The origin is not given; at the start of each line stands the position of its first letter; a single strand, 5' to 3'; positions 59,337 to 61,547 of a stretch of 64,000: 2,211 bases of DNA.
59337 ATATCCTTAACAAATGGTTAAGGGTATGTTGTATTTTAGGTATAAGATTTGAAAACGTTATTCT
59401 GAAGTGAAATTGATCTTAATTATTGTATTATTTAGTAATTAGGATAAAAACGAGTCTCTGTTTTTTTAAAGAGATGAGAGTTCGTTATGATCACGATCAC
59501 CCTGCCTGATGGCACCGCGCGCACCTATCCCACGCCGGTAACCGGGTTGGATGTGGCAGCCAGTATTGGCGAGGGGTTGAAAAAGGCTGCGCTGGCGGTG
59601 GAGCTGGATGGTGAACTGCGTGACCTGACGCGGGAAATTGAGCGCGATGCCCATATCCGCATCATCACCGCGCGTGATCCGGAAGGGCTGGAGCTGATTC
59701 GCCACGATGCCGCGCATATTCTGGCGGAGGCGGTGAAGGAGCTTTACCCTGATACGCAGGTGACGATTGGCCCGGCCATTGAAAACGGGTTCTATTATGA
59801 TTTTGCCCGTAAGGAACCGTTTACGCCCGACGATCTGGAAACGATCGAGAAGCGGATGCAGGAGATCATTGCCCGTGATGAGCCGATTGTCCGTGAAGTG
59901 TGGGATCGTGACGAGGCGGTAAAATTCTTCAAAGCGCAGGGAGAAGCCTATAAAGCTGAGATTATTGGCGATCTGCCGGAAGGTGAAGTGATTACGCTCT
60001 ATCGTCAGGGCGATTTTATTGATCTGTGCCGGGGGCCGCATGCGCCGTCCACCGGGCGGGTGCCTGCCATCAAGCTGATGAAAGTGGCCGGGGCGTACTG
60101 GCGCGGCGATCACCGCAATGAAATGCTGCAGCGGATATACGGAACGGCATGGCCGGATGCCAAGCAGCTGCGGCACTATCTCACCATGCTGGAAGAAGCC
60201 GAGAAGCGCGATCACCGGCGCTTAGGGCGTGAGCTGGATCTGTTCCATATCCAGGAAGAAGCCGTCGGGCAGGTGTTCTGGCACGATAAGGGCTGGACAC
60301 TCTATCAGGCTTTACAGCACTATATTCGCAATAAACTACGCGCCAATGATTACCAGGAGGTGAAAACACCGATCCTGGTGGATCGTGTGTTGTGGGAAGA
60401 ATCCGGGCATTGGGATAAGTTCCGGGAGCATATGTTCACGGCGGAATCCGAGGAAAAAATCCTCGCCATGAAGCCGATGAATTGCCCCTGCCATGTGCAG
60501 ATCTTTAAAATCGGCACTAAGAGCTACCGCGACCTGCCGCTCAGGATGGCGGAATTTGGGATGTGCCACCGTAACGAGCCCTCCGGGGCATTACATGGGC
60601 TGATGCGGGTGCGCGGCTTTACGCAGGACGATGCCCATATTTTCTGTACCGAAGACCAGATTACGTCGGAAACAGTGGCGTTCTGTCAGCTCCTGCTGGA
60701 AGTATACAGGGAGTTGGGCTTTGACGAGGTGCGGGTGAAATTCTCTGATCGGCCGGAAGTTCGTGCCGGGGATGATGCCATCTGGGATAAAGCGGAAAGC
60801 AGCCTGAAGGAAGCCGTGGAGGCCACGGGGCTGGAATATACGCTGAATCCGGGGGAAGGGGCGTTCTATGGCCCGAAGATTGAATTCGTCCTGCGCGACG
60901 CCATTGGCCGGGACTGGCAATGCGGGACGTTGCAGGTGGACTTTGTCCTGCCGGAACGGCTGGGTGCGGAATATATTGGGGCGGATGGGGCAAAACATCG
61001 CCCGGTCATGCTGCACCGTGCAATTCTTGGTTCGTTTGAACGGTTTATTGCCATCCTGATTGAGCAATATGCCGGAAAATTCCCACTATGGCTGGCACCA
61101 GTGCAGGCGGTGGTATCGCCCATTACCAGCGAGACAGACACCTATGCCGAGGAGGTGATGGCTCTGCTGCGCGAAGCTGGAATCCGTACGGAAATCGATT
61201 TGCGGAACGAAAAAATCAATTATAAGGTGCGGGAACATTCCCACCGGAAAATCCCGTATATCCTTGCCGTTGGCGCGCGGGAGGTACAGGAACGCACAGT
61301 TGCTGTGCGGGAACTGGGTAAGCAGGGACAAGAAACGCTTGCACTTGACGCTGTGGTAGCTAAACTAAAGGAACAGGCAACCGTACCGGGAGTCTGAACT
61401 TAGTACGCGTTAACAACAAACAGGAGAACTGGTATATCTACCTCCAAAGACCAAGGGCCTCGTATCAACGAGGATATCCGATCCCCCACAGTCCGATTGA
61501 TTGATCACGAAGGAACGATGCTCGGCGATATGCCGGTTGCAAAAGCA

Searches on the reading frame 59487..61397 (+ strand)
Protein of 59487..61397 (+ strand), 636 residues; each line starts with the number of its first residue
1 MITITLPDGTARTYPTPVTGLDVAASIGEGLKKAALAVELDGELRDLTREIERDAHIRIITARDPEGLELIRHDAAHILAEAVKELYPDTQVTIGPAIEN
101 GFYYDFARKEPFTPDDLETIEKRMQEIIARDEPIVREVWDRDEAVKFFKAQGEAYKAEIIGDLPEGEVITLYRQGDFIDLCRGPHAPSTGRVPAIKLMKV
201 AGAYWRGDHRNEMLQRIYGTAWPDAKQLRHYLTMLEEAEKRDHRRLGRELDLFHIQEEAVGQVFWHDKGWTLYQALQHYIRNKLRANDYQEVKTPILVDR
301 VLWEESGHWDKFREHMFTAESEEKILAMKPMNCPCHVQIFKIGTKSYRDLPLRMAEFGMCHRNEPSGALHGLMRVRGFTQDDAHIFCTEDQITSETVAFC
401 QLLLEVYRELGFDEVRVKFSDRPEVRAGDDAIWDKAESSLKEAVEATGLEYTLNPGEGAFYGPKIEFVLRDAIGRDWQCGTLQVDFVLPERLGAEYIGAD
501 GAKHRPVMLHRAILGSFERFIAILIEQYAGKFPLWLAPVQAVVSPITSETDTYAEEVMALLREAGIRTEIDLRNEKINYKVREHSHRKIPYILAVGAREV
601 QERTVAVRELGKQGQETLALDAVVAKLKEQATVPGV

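Call 69: search_protein_families(library=pfam, proteins=[window:59487-61397:+], max_evalue=0.00001)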
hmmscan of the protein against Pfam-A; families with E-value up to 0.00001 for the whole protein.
window:59487-61397:+ (636 aa): 4 families
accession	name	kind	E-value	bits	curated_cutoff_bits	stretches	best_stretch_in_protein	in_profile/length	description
PF00587.30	tRNA-synt_2b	-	1.1e-45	156.3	29.3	1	317-528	1-179/179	tRNA synthetase class II core domain (G, H, P, S and T)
PF03129.25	HGTP_anticodon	-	5e-22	78.3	21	1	540-630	1-94/94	Anticodon binding domain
PF07973.19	tRNA_SAD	-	7.9e-15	55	24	1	169-218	1-44/44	Threonyl and Alanyl tRNA synthetase second additional domain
PF02824.27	TGS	-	5.2e-10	39.7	22.2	1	2-61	1-60/60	TGS domain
